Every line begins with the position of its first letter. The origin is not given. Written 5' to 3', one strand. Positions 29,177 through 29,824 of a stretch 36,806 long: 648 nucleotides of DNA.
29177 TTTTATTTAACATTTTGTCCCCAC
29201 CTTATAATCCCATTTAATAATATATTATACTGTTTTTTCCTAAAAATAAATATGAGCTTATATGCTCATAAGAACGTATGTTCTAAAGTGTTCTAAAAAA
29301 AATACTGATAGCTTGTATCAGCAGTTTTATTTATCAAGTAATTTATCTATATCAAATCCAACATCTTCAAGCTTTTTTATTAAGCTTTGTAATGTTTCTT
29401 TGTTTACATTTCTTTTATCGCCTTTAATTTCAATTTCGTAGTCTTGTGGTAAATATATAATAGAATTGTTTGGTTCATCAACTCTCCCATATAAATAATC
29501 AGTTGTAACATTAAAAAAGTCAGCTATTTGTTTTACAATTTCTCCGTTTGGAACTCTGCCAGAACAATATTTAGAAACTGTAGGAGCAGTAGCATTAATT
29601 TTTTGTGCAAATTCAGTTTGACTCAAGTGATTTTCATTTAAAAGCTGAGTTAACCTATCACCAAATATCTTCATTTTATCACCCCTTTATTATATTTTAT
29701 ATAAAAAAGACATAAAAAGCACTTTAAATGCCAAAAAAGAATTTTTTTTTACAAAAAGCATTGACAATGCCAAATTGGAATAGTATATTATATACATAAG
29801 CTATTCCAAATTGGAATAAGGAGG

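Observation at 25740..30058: cI/cro switch operator recurs upstream of the parM partition cassette and after cro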

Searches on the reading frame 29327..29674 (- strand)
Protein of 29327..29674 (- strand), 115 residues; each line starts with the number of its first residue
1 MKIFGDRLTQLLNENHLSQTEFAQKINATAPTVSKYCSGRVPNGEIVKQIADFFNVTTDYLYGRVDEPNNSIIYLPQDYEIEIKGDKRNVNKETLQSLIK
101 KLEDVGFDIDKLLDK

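Call 8: search_protein_families(library=pfam, proteins=[window:29327-29674:-], max_evalue=0.01)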
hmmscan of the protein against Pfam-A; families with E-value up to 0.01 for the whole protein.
window:29327-29674:- (115 aa): 6 families
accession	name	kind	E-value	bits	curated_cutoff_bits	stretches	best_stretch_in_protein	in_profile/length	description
PF01381.28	HTH_3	-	4.3e-13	49.5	23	1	10-61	3-55/55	Helix-turn-helix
PF13443.12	HTH_26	-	2.1e-07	31.5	22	1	7-58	1-54/63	Cro/C1-type HTH DNA-binding domain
PF12844.13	HTH_19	-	2.3e-06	27.8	30.2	1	5-67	1-64/64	Helix-turn-helix domain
PF13560.12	HTH_31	-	3.8e-06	27.5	27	1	4-58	2-58/64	Helix-turn-helix domain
PF08279.18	HTH_11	-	0.0011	19.2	25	0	9-36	7-35/55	HTH domain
PF01047.28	MarR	-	0.0031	17.8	24.6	0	8-35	9-36/59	MarR family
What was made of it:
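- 29327..29674 (-): CI-like repressor: 115 aa, an N-terminal HTH_3 domain plus a small beta-hairpin/helix C-terminal domain, with no S24 peptidase domain. Pfam HTH_3 4e-13 (call 8).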

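Call 9: search_protein_families(library=phrogs, proteins=[window:29327-29674:-], max_evalue=0.01)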
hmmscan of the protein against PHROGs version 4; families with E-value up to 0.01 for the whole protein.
window:29327-29674:- (115 aa): 18 families
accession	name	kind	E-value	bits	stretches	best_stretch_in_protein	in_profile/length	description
phrog_8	-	transcription regulation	1.9e-24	87.8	1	1-99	74-191/346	transcriptional regulator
phrog_4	-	transcription regulation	1.4e-12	48.3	1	1-76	134-205/400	transcriptional repressor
phrog_2439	-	transcription regulation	1.2e-11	45.1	1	2-100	6-106/367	transcriptional regulator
phrog_3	-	transcription regulation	8.7e-11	43.2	1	1-88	86-172/430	transcriptional repressor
phrog_2967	-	transcription regulation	8.9e-11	42.7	1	1-71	8-82/225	transcriptional regulator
phrog_34939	-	unknown function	1.6e-08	35.5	1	6-70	12-78/280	-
phrog_2328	-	transcription regulation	7.1e-07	30.1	1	4-68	16-81/128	transcriptional repressor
phrog_4779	-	transcription regulation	6.8e-06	27.5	1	6-50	5-49/98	transcriptional regulator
phrog_3037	-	transcription regulation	2.9e-05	25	1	3-114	26-121/189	transcriptional repressor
phrog_1124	-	transcription regulation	4.6e-05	24.1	1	7-55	12-60/177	transcriptional regulator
phrog_1994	-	DNA, RNA and nucleotide metabolism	0.00019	22.4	1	6-69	2-64/170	DNA binding protein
phrog_4583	-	transcription regulation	0.00044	21.2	1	8-64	15-72/81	transcriptional repressor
phrog_3396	-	DNA, RNA and nucleotide metabolism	0.00052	20.6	0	70-111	50-90/229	segregation and condensation complex subunit ScpB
phrog_147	-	transcription regulation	0.0022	19.3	1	4-53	5-58/100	transcriptional regulator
phrog_2104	-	unknown function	0.0026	19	1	13-50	49-87/103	-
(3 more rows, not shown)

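Call 16: find_related_loci(query=window:29327-29674:-, collection=viral_contigs, flank=10000)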
Query window:29327-29674:- (115 aa) in viral_contigs; peptide patterns used: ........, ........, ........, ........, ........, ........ (x = any residue, [..] = any of these).
14 stretches matched a pattern; 2 encode a relative of the query (tblastn E <= 1e-3); 2 distinct loci.
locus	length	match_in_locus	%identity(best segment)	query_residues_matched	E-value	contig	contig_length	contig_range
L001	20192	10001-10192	45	4-66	1e-13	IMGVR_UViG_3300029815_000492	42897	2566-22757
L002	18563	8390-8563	40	4-61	9e-11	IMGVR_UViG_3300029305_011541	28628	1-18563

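Call 19: find_homologous_proteins(query=window:29327-29674:-)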
Query window:29327-29674:- (115 aa): 12 proteins with E <= 0.001 among 29 candidates.
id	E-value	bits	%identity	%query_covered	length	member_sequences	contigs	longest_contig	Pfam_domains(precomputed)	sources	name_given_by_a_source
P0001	1.3e-67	243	98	100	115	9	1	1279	PF12844.14,PF01381.29,PF13560.13,PF13443.13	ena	-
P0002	4.3e-50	186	73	98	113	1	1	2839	PF12844.14,PF01381.29,PF13560.13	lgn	-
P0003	2.1e-45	171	66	98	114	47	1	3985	PF12844.14,PF01381.29,PF13443.13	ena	-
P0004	1.1e-42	162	64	98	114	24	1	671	PF12844.14,PF01381.29,PF13443.13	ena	-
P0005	2.2e-41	158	64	98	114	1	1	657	PF12844.14,PF01381.29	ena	-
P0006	3.0e-41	158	63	98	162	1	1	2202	PF12844.14,PF01381.29,PF13443.13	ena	-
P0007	1.2e-40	156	62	98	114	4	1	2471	PF12844.14,PF01381.29,PF13560.13,PF13443.13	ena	-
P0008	2.4e-40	155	63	98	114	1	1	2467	PF12844.14,PF01381.29,PF13560.13,PF13443.13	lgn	-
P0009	1.3e-38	149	61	98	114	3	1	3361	PF12844.14,PF01381.29,PF13560.13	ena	-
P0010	1.8e-29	120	56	90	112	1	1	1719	PF12844.14,PF01381.29,PF13560.13,PF13443.13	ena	-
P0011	5.0e-28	115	93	53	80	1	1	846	PF01381.29,PF13560.13,PF13443.13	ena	-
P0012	2.2e-4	39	44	47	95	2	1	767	PF12844.14,PF01381.29,PF07022.20,PF13560.13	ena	-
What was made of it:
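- Tried and rejected: The CI protein search gave only short contigs (call 19), and the CI-based locus search gave two distant loci (call 16).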

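Call 69: search_solved_structures(query=window:29327-29674:-, max_evalue=0.01)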
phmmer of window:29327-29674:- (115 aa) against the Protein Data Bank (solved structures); distinct sequences matched with E-value up to 0.01: 3.
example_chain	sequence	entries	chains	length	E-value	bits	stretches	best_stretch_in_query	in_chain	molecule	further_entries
3op9_A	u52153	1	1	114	0.00079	22.9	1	4-68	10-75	Pli0006 protein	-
7t8i_A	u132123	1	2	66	0.0028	21.1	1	4-64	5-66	Phage element (ICEBs1)transcriptional regulator (Xre family)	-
2kpj_A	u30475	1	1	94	0.0036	20.8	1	3-61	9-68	SOS-response transcriptional repressor, LexA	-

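Call 73: search_solved_structures(query=A1, max_evalue=0.01)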
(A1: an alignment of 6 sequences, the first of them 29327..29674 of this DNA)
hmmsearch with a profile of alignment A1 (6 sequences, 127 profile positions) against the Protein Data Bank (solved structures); distinct sequences matched with E-value up to 0.01: 79 (the best 60 are shown).
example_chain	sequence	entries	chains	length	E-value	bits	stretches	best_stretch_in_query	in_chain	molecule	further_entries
7t8i_A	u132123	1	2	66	3.5e-17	65.7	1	4-66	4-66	Phage element (ICEBs1)transcriptional regulator (Xre family)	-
1adr_A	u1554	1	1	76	1e-15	61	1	1-64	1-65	P22 C2 REPRESSOR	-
2r1j_L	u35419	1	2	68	1.1e-15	60.8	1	1-64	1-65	Repressor protein C2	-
3jxb_C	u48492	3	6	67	2.5e-15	59.7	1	3-64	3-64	Repressor protein C2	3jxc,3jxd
9sf2_A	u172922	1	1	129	5.4e-12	49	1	1-87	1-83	Transcriptional regulator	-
8tac_A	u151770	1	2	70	5.1e-11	45.8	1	5-58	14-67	DBP48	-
9iaq_A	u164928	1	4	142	5.4e-11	45.7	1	7-96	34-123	HTH cro/C1-type domain-containing protein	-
1per_L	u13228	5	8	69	3.3e-09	40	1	5-72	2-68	PROTEIN (434 REPRESSOR) | 434 REPRESSOR | REPRESSOR PROTEIN CI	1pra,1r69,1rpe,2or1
1sq8_A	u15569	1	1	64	9e-09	38.5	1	4-64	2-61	dh434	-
3op9_A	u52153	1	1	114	1.6e-08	37.7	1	4-70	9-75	Pli0006 protein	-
2p5t_A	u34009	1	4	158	1.7e-08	37.7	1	5-66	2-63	Putative transcriptional regulator PezA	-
1r63_A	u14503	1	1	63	2.6e-08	37.1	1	5-64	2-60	REPRESSOR PROTEIN FROM BACTERIOPHAGE 434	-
2xiu_A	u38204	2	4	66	7.9e-08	35.5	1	7-59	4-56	CYLR2 | CYLR2 SYNONYM CYTOLYSIN REPRESSOR 2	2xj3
3bs3_A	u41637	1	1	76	1.2e-07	34.9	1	3-58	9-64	Putative DNA-binding protein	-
2jvl_A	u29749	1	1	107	1.3e-07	34.8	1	12-58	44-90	TrMBF1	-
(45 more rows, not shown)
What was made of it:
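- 29327..29674 (-): Profile hits to ImmR, P22 C2 and 434 repressor (call 73).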

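Call 98: predict_structure(alignment_id=A5)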
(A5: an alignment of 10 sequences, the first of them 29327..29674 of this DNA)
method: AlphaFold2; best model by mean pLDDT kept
length: 115 residues; sequences in the alignment: 10
mean_pLDDT: 88.4   pTM: 0.65
mean pLDDT of the five models: 88.4, 85.1, 83.8, 82.7, 57.9
residues with pLDDT >= 90: 67; 70-90: 40; 50-70: 7; < 50: 1
segments of 3 or more residues with pLDDT < 50: none
pLDDT, mean of each block of 10 residues (from residue 1): 92 96 93 94 94 95 91 75 82 84 87 63
secondary structure, 60 per line:
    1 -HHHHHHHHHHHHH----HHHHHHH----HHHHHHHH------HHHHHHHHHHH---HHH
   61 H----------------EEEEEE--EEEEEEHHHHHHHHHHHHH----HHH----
elements in order: H2-14 H19-25 H30-37 H44-54 H58-61 E78-83 E86-91 H92-104
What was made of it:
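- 29327..29674 (-): Model pLDDT 88 (call 98).
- On Lambda/LexA-type autocleavable repressor: The model shows five helices plus a beta-hairpin/helix tail (call 98).
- CI has a C-terminal domain that could oligomerise (call 98).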

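Call 100: fold_search(model_id=the predicted structure, library=pdb)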
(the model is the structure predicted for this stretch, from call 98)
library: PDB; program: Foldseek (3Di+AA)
matches with E <= 10: 495; with E <= 0.001: 4
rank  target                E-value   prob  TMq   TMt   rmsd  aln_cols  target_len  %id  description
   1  9sf2_A                5.6e-04  1.00  0.50  0.48   9.9       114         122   20  Phage Phi106 repressor in complex with AimX (released 2026-01-14)
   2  2kpj_MODEL_1_A        7.3e-04  1.00  0.53  0.64   5.8        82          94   24  Solution Structure Of Protein SOS-response transcriptional repressor, LexA From Eubacterium rectale. Northeast (released 2009-11-17)
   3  9iaq_D                9.3e-04  1.00  0.53  0.53  10.4       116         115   21  Arbitrium controls lysis-lysogeny through the activation of a small antirepressor protein in the majority of arbitrium (released 2026-01-14)
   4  9iaq_A                9.9e-04  1.00  0.55  0.56   9.0       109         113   21  Arbitrium controls lysis-lysogeny through the activation of a small antirepressor protein in the majority of arbitrium (released 2026-01-14)
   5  7t8i_A                1.5e-03  1.00  0.47  0.81   1.3        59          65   30  Crystal structure of the ImmR transcriptional regulator DNA-binding domain of Bacillus subtilis (released 2022-03-16)
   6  9iaq_B                2.0e-03  1.00  0.55  0.57  10.6       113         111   17  Arbitrium controls lysis-lysogeny through the activation of a small antirepressor protein in the majority of arbitrium (released 2026-01-14)
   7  3jxb_C                4.5e-03  1.00  0.49  0.81   1.9        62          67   19  Crystal structure of the P22 c2 repressor protein in complex with synthetic operator 9C (released 2010-01-19)
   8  4ob4_A                6.1e-03  1.00  0.46  0.72   2.0        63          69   25  Structure of the S. venezulae BldD DNA-binding domain (released 2014-11-19)
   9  8tac_A                6.5e-03  1.00  0.46  0.76   1.3        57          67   32  Designed DNA binding protein (released 2024-08-28)
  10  2b5a_B                6.9e-03  1.00  0.49  0.72   2.4        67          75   18  C.BclI, Control Element of the BclI Restriction-Modification System (released 2006-01-03)
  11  3op9                  6.9e-03  1.00  0.52  0.55   9.5       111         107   22  Crystal structure of transcriptional regulator from Listeria innocua (released 2010-09-15)
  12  9k3w_B                7.9e-03  1.00  0.45  0.80   0.7        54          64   22  Crystal structure of putative transcription regulator (dr_2454) from Deinococcus radiodurans (released 2025-10-22)
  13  6rnx_A                8.4e-03  1.00  0.49  0.45   9.4       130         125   22  Crystal structure of the essential repressor DdrO from radiation-resistant Deinococcus bacteria (Deinococcus deserti) (released 2019-10-09)
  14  9rpv_E4               9.5e-03  1.00  0.45  0.44   1.4        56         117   27  Structure of the ZAK-bound human disome (released 2025-12-10)
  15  9a7f_A                9.5e-03  1.00  0.49  0.42   7.9       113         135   21  Integrative model of RGHR-DLDH1 by crosslinking MS and deep learning (released 2024-09-18)
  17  1adr_MODEL_1_A        1.1e-02  1.00  0.48  0.71   1.5        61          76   20  DETERMINATION OF THE NUCLEAR MAGNETIC RESONANCE STRUCTURE OF THE DNA-BINDING DOMAIN OF THE P22 C2 REPRESSOR (1 (released 1994-01-31)
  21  3jxb_D                1.2e-02  1.00  0.49  0.83   1.2        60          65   20  Crystal structure of the P22 c2 repressor protein in complex with synthetic operator 9C (released 2010-01-19)
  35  2r1j_L                1.8e-02  1.00  0.49  0.82   1.8        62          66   19  Crystal Structure of the P22 c2 Repressor protein in complex with the synthetic operator 9T (released 2008-04-29)
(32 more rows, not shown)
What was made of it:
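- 29327..29674 (-): Full-length fold matches to the phi106 / arbitrium-phage repressors are weak (call 100).
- On Lambda/LexA-type autocleavable repressor: Full-length fold matches go to small phage repressors controlled by antirepressors (9sf2, 9iaq; call 100).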
